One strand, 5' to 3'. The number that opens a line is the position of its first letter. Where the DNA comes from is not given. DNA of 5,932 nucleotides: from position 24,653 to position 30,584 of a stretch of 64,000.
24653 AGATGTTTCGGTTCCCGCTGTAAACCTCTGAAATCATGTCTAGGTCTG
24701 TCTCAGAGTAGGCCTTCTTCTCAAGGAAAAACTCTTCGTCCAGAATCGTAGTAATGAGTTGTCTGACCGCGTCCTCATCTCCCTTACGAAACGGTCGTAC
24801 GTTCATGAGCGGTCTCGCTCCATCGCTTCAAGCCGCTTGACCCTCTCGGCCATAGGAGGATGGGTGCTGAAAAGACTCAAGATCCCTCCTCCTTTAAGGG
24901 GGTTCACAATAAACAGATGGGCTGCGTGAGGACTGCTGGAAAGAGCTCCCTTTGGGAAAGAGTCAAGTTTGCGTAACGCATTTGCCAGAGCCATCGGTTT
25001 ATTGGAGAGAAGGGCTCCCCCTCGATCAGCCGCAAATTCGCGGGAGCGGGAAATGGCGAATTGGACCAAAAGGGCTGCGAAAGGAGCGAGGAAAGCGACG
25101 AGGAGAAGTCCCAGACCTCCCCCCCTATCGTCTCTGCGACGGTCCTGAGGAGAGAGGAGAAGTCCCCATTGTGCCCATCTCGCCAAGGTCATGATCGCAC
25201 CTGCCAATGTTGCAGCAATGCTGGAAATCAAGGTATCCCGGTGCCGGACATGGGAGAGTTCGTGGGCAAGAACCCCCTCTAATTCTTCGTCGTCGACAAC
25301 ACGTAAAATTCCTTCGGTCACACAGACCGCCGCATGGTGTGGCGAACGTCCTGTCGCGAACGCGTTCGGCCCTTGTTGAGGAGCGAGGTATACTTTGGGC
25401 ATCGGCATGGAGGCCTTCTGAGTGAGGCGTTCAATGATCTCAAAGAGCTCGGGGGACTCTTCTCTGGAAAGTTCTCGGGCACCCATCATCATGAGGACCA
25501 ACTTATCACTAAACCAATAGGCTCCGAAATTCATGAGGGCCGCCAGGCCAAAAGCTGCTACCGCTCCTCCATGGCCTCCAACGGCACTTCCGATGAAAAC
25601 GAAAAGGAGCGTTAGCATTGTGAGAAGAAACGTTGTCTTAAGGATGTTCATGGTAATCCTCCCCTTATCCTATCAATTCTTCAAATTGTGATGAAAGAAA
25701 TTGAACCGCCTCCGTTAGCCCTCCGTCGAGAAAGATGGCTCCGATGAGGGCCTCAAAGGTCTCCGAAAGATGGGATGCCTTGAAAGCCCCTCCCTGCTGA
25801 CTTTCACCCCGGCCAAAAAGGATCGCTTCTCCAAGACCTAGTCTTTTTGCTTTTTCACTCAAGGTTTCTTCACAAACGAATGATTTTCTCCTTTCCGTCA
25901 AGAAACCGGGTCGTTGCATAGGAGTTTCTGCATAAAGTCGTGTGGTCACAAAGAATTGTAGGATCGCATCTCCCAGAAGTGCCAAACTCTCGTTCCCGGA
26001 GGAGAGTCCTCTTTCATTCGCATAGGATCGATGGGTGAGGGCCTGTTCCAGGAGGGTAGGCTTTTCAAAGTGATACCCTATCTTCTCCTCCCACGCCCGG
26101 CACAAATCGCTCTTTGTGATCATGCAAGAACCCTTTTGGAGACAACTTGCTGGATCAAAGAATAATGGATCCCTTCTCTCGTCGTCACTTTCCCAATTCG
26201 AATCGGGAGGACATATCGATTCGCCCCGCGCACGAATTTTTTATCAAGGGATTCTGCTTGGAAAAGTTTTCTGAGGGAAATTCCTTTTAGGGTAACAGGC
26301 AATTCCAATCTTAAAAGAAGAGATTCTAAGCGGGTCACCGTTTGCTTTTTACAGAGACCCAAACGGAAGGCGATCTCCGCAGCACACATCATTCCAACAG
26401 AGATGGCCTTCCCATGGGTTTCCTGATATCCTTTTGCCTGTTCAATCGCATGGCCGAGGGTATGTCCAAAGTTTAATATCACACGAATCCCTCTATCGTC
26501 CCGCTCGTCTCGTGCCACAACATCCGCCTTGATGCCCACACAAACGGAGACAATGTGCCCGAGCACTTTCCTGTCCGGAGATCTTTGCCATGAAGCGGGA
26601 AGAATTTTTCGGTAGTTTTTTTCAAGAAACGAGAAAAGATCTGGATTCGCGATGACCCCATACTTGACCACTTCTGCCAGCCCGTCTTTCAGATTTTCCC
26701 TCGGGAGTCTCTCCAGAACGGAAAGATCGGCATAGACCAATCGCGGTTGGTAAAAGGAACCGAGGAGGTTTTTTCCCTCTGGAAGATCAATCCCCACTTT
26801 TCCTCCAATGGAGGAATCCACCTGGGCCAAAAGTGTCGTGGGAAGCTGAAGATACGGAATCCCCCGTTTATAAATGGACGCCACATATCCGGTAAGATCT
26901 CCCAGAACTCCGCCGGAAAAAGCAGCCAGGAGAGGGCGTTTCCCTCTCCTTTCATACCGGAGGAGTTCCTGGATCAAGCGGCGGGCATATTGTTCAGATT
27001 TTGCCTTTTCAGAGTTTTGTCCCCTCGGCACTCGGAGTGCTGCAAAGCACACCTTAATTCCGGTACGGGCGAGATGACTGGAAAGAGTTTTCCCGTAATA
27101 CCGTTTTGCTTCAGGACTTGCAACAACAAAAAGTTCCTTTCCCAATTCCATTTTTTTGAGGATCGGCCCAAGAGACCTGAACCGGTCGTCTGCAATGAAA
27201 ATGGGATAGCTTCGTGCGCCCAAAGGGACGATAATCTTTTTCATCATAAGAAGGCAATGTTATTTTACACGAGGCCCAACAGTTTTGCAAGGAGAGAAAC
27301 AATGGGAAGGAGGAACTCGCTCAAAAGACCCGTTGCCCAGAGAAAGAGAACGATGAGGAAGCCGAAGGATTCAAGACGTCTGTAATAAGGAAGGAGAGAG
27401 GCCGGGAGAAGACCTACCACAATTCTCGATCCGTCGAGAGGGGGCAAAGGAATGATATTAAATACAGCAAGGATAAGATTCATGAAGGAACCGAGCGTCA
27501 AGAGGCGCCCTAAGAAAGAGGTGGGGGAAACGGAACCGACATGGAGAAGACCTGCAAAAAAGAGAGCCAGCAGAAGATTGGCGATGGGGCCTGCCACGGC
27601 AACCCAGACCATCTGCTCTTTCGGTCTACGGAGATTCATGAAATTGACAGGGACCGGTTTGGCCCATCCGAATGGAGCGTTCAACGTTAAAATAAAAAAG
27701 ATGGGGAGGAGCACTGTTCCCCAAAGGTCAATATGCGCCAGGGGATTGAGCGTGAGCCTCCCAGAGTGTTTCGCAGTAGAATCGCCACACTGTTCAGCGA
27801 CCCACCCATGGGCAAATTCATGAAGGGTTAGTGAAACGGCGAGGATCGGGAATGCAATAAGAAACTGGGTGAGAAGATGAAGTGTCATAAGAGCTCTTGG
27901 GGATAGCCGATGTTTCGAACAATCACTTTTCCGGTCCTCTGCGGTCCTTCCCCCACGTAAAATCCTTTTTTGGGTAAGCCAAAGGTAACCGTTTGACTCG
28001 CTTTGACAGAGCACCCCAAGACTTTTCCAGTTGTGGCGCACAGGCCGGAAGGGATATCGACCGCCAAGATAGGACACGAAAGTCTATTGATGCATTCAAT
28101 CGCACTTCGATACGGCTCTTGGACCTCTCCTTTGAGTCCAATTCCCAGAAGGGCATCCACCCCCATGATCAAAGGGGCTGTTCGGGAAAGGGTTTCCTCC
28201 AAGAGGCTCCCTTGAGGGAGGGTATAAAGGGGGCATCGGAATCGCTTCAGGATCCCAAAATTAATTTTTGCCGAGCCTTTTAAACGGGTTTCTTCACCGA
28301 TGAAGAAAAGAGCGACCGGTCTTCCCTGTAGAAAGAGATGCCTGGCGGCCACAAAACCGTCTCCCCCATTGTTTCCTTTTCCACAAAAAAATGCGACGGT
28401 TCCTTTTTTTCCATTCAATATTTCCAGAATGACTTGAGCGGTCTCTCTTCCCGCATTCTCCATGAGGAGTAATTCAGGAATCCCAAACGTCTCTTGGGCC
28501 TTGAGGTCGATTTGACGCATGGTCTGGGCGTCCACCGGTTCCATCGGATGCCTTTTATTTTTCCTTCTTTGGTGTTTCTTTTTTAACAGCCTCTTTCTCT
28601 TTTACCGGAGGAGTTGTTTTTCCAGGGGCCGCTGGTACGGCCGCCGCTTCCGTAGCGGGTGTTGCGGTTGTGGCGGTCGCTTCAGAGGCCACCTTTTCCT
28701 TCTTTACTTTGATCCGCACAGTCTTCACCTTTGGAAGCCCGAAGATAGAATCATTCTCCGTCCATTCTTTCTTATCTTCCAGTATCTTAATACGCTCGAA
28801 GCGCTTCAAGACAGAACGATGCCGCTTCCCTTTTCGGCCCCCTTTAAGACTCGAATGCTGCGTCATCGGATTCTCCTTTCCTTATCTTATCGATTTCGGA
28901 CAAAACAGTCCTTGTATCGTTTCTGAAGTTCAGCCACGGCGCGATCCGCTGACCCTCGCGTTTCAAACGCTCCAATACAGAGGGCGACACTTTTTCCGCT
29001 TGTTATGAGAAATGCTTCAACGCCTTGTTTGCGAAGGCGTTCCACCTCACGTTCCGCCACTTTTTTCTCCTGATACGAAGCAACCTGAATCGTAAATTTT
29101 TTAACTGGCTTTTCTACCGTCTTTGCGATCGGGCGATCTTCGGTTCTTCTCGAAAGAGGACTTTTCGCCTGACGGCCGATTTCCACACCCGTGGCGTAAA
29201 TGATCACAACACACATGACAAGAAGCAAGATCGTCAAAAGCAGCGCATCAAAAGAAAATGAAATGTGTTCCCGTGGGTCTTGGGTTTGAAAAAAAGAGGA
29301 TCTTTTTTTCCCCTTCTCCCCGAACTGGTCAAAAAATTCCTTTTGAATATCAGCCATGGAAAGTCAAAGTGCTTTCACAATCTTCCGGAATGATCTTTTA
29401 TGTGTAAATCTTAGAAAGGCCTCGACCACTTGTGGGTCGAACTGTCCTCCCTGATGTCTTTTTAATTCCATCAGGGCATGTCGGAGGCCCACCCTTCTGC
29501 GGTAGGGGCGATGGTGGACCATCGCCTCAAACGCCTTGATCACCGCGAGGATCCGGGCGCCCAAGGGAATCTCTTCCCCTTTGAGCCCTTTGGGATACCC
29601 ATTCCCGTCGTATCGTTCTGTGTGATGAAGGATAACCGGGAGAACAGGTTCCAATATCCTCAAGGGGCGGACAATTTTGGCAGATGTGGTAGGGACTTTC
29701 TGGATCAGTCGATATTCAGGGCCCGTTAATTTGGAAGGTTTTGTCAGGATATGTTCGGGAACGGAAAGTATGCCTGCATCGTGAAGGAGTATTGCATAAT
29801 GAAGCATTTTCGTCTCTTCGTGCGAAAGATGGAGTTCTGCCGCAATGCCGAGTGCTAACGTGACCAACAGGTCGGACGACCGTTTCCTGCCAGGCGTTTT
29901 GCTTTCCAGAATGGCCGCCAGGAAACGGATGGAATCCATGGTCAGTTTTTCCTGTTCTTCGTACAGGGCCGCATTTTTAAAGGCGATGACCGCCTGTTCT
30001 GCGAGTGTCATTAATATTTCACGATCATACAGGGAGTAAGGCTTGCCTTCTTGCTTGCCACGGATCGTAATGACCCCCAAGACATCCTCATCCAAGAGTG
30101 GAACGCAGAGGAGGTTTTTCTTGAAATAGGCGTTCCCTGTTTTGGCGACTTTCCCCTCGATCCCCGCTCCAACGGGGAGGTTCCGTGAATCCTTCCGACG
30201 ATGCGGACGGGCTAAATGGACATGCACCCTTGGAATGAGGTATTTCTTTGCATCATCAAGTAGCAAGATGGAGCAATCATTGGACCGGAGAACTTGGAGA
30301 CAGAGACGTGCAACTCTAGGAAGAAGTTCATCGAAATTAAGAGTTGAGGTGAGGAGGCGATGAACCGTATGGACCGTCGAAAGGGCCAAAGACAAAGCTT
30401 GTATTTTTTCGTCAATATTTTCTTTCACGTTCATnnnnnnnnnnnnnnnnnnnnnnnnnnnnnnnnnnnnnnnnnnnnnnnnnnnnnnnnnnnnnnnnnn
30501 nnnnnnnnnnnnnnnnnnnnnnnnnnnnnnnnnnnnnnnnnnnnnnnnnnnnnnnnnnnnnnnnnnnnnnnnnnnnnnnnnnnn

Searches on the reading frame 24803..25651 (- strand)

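Call 50: search_protein_families(library=pfam, proteins=[window:24803-25651:-], max_evalue=0.0001)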
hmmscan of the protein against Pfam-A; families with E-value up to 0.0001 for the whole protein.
window:24803-25651:- (282 aa): 1 family
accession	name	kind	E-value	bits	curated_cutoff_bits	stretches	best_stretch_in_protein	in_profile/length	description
PF01435.24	Peptidase_M48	-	1e-33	117.2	20.3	1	66-277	4-185/186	Peptidase family M48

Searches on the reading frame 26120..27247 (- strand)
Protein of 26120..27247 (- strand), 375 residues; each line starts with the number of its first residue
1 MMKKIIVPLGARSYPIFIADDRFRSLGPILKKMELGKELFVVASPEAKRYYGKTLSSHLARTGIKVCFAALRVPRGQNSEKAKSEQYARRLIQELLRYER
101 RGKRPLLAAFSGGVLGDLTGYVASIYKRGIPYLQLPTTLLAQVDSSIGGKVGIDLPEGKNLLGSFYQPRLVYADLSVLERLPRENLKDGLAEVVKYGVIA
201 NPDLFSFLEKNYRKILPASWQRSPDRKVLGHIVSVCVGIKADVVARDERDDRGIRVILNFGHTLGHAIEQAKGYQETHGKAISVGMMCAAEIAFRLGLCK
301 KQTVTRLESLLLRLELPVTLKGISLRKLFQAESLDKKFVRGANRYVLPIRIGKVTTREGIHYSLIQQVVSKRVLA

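Call 50: search_protein_families(library=pfam, proteins=[window:26120-27247:-], max_evalue=0.0001)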
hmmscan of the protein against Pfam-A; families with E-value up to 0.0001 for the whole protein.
window:26120-27247:- (375 aa): 2 families
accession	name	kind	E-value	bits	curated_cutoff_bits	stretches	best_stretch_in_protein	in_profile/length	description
PF24621.2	DHQS_C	-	1.3e-40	139.1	27.6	1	189-337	1-143/144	3-dehydroquinate synthase C-terminal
PF01761.26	DHQ_synthase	-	6.5e-36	122.9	24.2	1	78-187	6-114/115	3-dehydroquinate synthase N-terminal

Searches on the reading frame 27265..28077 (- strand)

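Call 50: search_protein_families(library=pfam, proteins=[window:27265-28077:-], max_evalue=0.0001)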
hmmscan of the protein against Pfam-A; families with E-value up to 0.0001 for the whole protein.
window:27265-28077:- (270 aa): 1 family
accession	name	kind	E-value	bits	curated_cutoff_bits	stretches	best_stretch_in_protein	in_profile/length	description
PF02163.28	Peptidase_M50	-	5.2e-15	55.8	27.2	2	78-178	5-100/221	Peptidase family M50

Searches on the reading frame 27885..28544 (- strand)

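Call 50: search_protein_families(library=pfam, proteins=[window:27885-28544:-], max_evalue=0.0001)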
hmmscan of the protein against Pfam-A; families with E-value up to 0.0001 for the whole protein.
window:27885-28544:- (219 aa): 1 family
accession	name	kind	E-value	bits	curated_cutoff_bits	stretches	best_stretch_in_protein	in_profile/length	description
PF03853.21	YjeF_N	-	8.8e-47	159.6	24.9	1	27-194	4-169/169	YjeF-related protein N-terminus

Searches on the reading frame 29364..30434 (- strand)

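Call 51: search_protein_families(library=pfam, proteins=[window:29364-30434:-], max_evalue=0.0001)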
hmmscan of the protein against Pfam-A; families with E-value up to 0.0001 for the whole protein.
window:29364-30434:- (356 aa): 5 families
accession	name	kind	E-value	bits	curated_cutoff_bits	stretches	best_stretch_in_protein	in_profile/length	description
PF13487.12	HD_5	-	1.3e-39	136.1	27.2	1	172-336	3-170/170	HD domain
PF13185.12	GAF_2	-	1.4e-09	38.7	28.6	1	32-152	2-135/136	GAF domain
PF01966.28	HD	-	9.9e-09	35.9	22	1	194-305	12-116/116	HD domain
PF01590.32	GAF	-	6.3e-07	30.4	22.4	1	34-151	2-132/133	GAF domain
PF13492.12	GAF_3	-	2.6e-05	25.1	27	1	34-152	2-127/129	GAF domain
